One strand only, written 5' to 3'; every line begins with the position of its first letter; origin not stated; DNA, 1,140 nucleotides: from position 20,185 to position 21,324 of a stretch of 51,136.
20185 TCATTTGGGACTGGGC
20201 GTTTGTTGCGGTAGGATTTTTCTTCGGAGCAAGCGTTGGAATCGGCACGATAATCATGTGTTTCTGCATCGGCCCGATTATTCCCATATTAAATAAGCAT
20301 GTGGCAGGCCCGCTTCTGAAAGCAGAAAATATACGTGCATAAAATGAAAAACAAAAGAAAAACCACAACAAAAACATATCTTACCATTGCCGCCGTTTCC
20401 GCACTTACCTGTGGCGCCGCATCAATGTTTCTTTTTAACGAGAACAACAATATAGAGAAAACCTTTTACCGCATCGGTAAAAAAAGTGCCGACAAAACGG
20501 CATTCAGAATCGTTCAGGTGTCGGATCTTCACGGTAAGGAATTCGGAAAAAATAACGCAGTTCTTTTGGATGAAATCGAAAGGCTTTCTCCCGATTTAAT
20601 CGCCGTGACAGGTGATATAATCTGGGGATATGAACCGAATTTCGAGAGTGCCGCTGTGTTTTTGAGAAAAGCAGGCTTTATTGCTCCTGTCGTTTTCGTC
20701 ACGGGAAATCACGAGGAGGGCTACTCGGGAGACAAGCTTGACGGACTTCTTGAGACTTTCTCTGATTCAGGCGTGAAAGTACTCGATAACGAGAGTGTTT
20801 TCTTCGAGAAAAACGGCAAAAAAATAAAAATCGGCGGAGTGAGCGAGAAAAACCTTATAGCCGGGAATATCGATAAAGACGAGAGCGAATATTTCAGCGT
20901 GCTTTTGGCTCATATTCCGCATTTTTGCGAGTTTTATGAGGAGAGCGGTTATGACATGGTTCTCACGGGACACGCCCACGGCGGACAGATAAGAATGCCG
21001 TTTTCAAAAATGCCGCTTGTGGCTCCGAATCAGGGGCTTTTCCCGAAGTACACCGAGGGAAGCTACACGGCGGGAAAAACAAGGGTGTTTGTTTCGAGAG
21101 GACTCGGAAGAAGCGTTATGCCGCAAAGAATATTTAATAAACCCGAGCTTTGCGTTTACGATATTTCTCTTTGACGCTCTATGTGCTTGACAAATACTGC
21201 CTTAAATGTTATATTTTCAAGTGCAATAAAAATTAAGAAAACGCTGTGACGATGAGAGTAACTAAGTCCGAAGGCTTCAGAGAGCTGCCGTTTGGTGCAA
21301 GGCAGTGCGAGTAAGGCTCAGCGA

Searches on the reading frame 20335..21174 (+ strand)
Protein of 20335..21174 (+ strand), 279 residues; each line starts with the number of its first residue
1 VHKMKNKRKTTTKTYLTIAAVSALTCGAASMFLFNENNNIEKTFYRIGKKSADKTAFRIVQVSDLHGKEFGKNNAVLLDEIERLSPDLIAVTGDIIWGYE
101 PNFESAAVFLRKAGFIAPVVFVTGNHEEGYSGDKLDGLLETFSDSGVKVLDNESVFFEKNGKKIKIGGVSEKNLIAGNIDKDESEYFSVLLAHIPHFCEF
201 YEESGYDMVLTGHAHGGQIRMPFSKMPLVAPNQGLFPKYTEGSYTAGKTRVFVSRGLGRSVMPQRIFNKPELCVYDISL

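Call 15: search_protein_families(library=pfam, proteins=[window:20335-21174:+], max_evalue=0.001)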
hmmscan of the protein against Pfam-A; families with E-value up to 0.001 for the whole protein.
window:20335-21174:+ (279 aa): 2 families
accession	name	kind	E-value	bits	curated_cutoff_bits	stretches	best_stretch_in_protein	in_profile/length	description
PF00149.33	Metallophos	-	5.1e-14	53.6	21.5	1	57-216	1-190/191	Calcineurin-like phosphoesterase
PF12850.12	Metallophos_2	-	1.3e-06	29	27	1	58-216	2-118/154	Calcineurin-like phosphoesterase superfamily domain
